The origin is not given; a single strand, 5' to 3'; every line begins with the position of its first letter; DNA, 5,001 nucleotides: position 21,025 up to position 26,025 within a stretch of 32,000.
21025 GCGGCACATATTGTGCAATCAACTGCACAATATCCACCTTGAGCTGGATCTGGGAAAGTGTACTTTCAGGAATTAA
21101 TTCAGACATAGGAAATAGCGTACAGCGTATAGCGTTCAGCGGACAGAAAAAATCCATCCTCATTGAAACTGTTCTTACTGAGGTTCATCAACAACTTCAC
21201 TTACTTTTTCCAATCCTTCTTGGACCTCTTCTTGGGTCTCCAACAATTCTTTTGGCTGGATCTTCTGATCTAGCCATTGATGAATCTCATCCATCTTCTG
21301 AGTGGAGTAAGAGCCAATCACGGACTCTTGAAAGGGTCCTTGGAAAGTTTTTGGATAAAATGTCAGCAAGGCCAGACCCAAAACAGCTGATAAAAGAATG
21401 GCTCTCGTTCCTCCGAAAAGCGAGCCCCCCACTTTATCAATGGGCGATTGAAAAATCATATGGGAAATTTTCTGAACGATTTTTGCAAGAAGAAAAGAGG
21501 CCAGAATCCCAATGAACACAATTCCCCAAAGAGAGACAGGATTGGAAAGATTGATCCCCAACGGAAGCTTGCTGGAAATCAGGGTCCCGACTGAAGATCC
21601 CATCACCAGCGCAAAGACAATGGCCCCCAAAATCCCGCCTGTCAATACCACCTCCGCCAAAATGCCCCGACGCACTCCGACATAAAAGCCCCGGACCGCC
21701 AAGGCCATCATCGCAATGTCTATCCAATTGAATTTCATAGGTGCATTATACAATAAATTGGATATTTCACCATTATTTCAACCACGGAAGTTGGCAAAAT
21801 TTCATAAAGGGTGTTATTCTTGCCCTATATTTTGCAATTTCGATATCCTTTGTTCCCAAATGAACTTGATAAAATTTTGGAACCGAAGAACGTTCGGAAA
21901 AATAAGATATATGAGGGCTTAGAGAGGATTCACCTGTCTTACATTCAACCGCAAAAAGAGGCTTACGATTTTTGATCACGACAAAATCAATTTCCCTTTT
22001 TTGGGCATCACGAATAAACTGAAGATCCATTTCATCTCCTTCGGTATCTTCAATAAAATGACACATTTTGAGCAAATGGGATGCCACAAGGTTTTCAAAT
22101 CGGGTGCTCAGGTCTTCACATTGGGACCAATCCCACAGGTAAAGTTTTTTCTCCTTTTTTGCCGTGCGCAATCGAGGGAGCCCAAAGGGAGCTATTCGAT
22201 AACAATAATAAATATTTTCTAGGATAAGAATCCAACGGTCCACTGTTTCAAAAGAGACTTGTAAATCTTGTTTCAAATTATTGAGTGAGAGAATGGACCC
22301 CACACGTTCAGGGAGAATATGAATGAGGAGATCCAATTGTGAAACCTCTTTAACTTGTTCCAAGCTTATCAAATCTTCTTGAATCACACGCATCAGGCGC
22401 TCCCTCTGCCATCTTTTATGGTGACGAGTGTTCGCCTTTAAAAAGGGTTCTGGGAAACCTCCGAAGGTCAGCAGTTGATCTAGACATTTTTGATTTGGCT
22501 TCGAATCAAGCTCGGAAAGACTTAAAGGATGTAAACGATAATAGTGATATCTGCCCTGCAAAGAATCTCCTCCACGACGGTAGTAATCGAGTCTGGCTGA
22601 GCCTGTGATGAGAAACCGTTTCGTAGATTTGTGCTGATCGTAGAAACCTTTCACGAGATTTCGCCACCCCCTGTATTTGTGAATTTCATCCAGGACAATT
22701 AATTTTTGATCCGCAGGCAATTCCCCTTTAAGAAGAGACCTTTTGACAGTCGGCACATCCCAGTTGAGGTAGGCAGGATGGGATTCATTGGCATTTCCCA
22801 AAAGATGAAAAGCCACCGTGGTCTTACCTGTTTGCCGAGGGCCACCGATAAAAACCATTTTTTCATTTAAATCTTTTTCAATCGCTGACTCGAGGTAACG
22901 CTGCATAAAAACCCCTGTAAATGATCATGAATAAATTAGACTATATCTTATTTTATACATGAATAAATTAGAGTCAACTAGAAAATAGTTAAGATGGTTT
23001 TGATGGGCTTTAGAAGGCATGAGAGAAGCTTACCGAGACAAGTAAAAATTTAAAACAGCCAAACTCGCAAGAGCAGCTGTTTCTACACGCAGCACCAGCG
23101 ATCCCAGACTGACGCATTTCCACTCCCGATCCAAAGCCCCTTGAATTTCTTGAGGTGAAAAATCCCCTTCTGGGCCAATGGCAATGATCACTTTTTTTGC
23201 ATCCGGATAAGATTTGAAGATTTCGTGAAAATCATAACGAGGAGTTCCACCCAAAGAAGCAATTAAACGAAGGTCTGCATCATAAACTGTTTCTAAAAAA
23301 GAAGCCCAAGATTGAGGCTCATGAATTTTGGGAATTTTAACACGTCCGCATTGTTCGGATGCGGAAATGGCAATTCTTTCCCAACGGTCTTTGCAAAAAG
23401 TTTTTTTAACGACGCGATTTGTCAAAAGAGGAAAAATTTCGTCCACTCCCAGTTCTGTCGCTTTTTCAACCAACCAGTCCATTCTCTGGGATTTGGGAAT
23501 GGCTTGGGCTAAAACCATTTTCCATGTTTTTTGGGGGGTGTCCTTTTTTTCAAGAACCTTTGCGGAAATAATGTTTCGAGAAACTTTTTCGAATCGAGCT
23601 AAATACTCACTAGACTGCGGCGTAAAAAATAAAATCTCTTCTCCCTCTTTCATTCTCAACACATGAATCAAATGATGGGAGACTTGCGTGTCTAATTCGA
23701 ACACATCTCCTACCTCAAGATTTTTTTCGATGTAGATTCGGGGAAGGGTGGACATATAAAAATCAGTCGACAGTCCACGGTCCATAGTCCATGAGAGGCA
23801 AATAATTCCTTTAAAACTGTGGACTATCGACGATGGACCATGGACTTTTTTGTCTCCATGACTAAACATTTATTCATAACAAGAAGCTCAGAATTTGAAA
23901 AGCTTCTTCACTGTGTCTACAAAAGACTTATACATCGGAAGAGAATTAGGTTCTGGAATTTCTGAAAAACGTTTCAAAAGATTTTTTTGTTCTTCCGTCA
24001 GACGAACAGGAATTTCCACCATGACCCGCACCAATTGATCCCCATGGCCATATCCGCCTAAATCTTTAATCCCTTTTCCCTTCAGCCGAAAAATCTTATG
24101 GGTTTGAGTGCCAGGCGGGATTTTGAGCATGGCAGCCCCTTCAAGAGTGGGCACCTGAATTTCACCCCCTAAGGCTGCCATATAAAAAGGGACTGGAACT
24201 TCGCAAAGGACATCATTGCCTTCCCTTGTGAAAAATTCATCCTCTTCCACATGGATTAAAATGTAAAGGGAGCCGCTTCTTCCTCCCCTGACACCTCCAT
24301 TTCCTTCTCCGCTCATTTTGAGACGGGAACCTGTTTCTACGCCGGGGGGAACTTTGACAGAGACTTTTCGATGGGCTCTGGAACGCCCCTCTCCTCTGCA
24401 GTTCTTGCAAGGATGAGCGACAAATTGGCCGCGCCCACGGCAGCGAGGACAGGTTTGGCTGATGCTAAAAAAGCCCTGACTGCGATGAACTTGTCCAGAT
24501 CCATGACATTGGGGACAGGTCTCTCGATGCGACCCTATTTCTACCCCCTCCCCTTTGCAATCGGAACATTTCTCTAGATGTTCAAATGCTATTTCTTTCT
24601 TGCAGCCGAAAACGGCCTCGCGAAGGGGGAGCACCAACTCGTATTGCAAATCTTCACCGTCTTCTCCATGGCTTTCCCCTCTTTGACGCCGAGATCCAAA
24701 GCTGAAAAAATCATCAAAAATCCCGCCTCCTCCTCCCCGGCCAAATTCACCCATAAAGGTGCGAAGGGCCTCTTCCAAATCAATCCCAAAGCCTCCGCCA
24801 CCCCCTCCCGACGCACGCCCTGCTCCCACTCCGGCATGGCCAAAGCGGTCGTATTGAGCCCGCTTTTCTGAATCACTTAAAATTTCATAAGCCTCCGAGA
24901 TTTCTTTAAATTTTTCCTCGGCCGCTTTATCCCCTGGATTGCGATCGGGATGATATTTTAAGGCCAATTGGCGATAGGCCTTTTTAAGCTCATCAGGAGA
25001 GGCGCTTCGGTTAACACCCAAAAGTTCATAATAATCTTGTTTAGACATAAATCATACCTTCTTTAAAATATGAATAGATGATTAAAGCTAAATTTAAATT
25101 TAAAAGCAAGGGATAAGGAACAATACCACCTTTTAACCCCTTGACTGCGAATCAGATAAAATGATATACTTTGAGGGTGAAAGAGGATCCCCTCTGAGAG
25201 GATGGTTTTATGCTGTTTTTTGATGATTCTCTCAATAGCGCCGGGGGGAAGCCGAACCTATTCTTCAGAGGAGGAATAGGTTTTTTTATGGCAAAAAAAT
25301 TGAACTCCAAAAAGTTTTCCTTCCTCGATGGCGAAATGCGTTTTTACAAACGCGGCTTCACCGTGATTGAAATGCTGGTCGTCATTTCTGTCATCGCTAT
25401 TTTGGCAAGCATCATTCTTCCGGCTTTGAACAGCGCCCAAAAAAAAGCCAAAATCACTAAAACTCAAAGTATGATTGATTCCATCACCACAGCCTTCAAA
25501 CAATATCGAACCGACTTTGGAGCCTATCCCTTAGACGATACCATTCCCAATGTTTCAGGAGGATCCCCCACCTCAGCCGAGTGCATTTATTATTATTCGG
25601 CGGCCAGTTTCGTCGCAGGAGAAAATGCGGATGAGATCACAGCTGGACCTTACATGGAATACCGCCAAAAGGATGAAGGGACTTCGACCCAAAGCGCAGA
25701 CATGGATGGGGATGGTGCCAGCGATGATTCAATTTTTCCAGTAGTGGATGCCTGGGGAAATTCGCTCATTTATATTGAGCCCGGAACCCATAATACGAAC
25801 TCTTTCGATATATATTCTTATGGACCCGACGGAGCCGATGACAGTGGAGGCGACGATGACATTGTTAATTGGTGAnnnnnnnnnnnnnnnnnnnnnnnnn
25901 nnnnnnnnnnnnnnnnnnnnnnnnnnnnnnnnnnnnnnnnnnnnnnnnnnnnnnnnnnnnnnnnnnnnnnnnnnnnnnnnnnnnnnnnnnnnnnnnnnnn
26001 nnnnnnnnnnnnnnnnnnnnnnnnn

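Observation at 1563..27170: Nearly every intergenic spacer is a hairpin built from degenerate tandem heptanucleotides (STRR-like architecture)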

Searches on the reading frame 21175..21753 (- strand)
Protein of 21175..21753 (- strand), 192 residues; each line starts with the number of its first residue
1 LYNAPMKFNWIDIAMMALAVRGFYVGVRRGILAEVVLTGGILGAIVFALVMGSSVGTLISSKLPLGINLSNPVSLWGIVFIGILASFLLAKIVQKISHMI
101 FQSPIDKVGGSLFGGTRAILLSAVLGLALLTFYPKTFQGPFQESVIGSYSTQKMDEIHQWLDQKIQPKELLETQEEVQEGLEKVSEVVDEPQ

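Call 11: search_protein_families(library=pfam, proteins=[window:21175-21753:-])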
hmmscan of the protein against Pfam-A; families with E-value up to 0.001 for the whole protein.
window:21175-21753:- (192 aa): 1 family
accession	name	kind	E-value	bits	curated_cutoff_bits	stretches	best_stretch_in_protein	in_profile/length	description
PF02674.22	Colicin_V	-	3.7e-16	59.8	29.3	1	11-149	1-138/144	Colicin V production protein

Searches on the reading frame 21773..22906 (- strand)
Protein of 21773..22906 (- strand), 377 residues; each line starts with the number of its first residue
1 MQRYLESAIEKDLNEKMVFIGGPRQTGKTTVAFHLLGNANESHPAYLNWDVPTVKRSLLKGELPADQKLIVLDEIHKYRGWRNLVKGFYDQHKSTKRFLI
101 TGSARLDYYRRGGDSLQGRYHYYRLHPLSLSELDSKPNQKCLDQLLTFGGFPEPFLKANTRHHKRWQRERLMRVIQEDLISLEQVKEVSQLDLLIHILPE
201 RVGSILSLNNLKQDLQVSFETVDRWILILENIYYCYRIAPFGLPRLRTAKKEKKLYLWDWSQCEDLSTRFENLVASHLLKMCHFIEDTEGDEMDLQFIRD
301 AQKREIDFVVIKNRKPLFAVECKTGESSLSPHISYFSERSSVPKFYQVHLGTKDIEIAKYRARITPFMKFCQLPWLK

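Call 11: search_protein_families(library=pfam, proteins=[window:21773-22906:-])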
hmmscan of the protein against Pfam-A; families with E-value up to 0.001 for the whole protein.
window:21773-22906:- (377 aa): 2 families
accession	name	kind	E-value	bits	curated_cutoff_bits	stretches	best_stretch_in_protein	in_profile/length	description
PF13173.12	AAA_14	-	3.7e-25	88.8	27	1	15-133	2-128/129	AAA domain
PF13635.12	DUF4143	-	1.4e-22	80.6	28.1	1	176-324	1-159/160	Domain of unknown function (DUF4143)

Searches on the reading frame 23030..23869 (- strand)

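Call 11: search_protein_families(library=pfam, proteins=[window:23030-23869:-])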
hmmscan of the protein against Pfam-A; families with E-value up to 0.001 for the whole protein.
window:23030-23869:- (279 aa): 2 families
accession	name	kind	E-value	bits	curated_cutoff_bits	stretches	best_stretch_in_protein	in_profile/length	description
PF04452.19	Methyltrans_RNA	-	1.4e-45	155.2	23.9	1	116-273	5-164/165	RNA methyltransferase domain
PF20260.4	PUA_4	-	5e-10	39.8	23.9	1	59-105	1-47/48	RNA methyltransferase PUA domain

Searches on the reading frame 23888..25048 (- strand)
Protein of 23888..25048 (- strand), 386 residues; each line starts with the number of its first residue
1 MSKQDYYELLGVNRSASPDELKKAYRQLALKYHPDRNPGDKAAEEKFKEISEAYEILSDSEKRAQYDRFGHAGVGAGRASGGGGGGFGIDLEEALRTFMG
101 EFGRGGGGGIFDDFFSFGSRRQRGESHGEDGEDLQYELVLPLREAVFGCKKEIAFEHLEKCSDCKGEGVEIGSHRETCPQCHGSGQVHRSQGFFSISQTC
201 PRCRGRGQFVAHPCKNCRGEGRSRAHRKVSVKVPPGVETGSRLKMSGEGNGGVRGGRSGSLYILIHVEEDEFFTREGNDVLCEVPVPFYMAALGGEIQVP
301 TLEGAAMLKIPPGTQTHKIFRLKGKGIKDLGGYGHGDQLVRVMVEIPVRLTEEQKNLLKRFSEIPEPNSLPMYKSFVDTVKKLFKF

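Call 12: search_protein_families(library=pfam, proteins=[window:23888-25048:-])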
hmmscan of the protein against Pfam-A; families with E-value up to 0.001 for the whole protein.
window:23888-25048:- (386 aa): 5 families
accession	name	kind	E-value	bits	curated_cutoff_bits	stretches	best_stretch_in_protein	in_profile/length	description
PF01556.23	DnaJ_C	-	3.2e-46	157.6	26.6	1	134-347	1-152/152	DnaJ C terminal domain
PF00226.36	DnaJ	-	2.6e-30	104.7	27.8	1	5-67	1-63/63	DnaJ domain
PF00684.25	DnaJ_CXXCXGXG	-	2.7e-15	56.8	32.7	1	161-221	1-65/65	DnaJ central domain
PF17302.8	DUF5351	-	0.00011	22.9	27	0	176-186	18-28/29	Family of unknown function (DUF5351)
PF20833.2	RNase_E_G_Thio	-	0.00074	20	26.8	0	177-189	1-13/86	RNase E/G, Thioredoxin-like domain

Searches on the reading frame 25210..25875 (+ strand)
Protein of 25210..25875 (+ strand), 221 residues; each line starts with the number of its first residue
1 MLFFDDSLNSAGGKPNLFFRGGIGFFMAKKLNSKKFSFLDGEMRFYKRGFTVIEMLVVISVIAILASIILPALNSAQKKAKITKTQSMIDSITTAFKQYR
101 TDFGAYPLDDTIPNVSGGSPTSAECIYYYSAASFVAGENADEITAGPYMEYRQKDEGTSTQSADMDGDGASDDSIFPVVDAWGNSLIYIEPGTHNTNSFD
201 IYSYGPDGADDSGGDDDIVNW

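Call 12: search_protein_families(library=pfam, proteins=[window:25210-25875:+])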
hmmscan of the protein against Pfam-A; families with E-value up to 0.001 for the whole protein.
window:25210-25875:+ (221 aa): 2 families
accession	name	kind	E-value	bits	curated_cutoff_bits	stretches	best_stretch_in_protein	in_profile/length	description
PF08334.16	T2SSG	-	9.5e-14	51.8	21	1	179-221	67-108/108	Type II secretion system (T2SS), protein G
PF07963.17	N_methyl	-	8.3e-07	28.8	21.2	1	46-70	3-27/27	Prokaryotic N-terminal methylation motif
